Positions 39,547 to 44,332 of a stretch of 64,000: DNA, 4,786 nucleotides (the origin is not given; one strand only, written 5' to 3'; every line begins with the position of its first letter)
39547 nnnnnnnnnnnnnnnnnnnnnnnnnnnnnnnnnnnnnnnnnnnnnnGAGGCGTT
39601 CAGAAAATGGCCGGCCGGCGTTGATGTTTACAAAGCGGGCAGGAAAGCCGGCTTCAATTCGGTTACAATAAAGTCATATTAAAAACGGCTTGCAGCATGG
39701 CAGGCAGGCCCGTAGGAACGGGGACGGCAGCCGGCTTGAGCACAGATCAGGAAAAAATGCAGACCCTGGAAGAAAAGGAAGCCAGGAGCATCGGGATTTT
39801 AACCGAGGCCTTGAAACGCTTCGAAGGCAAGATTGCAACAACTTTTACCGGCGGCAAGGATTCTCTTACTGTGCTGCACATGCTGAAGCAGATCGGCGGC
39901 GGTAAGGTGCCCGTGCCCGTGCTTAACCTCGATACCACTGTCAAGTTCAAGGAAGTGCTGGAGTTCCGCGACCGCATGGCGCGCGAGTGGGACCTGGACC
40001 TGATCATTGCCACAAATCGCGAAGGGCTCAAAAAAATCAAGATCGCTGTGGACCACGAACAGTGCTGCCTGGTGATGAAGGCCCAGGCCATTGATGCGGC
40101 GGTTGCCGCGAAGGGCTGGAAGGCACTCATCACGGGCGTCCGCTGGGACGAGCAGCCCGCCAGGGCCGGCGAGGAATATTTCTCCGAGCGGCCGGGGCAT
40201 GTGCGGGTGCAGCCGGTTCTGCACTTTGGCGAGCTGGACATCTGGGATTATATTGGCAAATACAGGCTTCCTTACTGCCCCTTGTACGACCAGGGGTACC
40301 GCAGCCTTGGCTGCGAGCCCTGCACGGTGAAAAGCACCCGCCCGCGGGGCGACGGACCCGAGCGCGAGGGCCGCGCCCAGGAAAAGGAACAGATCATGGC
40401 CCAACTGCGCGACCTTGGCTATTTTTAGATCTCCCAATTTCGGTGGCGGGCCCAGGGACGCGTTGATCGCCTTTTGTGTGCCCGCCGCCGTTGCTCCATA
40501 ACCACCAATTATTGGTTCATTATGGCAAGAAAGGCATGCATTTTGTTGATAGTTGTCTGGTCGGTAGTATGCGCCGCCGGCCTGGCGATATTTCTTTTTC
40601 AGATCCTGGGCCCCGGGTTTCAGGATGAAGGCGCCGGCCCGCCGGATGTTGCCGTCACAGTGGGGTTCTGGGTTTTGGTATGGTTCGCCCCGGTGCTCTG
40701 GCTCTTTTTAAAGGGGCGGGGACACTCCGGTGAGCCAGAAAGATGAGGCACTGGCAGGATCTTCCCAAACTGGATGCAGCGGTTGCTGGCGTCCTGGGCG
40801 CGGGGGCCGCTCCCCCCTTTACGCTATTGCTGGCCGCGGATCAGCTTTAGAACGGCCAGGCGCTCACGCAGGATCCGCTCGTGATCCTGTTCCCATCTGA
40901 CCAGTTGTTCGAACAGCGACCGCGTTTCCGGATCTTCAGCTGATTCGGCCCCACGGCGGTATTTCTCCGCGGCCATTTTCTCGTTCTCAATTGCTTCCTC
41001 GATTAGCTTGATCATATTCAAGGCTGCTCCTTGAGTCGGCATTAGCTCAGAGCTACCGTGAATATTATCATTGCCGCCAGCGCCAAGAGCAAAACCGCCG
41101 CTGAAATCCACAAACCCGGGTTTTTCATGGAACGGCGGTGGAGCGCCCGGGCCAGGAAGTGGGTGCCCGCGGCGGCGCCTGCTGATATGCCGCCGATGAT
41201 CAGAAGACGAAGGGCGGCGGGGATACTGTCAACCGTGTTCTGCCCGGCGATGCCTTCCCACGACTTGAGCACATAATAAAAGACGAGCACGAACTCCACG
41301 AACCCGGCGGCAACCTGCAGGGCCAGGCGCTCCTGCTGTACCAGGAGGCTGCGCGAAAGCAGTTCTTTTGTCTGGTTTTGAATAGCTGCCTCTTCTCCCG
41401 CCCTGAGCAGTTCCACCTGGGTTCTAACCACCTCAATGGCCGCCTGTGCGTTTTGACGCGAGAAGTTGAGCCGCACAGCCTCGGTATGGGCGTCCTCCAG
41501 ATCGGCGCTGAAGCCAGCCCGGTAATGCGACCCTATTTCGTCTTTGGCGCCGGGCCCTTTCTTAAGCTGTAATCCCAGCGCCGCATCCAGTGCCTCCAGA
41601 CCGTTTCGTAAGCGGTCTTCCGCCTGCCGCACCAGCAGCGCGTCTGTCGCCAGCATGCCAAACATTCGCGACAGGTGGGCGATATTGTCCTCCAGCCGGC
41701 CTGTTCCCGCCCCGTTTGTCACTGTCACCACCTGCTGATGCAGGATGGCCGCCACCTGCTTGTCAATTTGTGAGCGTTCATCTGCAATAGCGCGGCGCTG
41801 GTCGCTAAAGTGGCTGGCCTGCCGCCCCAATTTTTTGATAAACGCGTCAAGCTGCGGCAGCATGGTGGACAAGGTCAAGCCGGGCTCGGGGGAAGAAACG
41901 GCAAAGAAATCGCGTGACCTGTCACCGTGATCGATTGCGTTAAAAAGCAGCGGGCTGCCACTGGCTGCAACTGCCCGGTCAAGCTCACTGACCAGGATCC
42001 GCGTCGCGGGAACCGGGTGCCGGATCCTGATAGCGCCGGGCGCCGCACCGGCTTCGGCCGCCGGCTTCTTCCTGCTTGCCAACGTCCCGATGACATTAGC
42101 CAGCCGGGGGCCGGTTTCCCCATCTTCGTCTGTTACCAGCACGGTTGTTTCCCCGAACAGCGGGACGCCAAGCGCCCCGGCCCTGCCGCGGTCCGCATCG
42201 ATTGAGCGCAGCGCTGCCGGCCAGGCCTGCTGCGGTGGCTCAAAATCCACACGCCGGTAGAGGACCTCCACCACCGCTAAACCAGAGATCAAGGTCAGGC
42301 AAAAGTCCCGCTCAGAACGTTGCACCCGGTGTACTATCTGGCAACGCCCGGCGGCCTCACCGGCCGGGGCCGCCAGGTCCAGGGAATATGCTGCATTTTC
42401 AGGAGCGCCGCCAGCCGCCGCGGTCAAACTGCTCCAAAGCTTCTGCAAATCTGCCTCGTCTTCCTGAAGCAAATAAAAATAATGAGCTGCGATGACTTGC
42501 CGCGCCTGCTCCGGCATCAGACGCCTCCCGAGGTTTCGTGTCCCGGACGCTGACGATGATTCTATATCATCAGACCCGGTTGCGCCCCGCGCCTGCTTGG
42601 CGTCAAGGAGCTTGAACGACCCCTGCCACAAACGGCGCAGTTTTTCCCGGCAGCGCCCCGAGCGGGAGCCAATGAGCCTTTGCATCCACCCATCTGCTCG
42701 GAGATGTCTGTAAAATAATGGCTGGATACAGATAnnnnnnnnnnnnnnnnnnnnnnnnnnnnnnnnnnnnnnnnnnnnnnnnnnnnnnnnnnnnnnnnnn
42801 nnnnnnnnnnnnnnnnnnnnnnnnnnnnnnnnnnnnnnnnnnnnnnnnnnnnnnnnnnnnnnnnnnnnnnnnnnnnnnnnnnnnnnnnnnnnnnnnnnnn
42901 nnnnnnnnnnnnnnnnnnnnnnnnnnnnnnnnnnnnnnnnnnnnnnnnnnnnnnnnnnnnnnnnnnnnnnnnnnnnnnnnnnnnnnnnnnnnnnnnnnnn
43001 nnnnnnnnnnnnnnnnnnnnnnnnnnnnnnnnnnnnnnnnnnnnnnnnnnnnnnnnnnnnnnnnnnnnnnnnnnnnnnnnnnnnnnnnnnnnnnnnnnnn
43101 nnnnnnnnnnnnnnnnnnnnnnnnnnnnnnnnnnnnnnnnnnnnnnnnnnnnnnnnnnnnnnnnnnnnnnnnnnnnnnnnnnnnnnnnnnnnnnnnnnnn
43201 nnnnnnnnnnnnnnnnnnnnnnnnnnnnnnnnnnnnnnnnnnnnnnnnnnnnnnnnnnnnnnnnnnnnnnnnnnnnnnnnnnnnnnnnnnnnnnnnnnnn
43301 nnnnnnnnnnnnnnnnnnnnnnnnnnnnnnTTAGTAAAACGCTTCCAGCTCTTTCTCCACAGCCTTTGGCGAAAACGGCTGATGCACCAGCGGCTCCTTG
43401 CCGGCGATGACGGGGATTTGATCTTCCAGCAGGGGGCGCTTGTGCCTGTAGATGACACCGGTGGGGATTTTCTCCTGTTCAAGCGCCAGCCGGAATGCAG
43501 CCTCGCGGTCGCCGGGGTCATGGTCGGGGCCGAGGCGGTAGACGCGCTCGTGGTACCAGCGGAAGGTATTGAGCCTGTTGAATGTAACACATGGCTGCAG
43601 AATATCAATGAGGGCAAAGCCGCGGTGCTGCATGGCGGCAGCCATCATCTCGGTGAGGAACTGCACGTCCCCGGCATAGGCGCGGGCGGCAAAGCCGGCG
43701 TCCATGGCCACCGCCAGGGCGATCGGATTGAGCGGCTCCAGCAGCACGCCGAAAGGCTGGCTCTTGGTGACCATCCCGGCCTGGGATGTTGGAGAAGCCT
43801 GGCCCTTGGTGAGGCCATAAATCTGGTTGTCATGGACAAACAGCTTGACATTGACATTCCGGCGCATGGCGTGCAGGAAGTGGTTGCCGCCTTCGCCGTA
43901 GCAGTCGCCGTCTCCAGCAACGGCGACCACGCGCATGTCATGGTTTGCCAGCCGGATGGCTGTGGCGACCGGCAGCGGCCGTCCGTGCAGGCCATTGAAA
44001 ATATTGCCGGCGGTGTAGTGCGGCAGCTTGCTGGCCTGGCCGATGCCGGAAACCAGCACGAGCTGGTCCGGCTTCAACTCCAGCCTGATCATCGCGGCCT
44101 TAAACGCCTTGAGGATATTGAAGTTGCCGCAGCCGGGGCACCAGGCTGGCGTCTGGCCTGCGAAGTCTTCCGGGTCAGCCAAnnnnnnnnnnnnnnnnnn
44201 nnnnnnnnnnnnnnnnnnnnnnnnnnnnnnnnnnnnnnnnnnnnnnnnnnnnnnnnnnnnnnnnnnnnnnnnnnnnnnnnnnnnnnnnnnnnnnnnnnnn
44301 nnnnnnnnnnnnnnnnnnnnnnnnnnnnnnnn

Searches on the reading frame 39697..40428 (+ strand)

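Call 37: search_protein_families(library=pfam, proteins=[window:39697-40428:+], max_evalue=0.00001)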
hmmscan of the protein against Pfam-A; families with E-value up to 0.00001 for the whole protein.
window:39697-40428:+ (243 aa): 1 family
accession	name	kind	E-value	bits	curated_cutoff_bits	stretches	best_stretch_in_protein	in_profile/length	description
PF01507.26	PAPS_reduct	-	6.4e-39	134.2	22.5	1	46-211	2-174/175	Phosphoadenosine phosphosulfate reductase domain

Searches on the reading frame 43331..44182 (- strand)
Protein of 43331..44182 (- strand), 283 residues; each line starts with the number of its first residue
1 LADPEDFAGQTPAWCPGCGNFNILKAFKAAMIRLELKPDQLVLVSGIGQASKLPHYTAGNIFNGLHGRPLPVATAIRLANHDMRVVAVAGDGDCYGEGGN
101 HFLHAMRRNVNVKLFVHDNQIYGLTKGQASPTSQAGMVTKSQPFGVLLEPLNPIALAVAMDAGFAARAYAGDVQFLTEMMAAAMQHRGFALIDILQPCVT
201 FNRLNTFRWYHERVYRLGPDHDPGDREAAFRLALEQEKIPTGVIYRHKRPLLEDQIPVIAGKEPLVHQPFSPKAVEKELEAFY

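Call 37: search_protein_families(library=pfam, proteins=[window:43331-44182:-], max_evalue=0.00001)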
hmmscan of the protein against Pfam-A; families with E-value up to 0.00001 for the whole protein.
window:43331-44182:- (283 aa): 2 families
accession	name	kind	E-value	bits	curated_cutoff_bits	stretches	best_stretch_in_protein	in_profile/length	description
PF02775.26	TPP_enzyme_C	-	5.9e-28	98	21.9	1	53-194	18-151/151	Thiamine pyrophosphate enzyme, C-terminal TPP binding domain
PF12367.13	PFO_beta_C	-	4.4e-24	84.8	24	1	198-259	1-64/66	Pyruvate ferredoxin oxidoreductase beta subunit C terminal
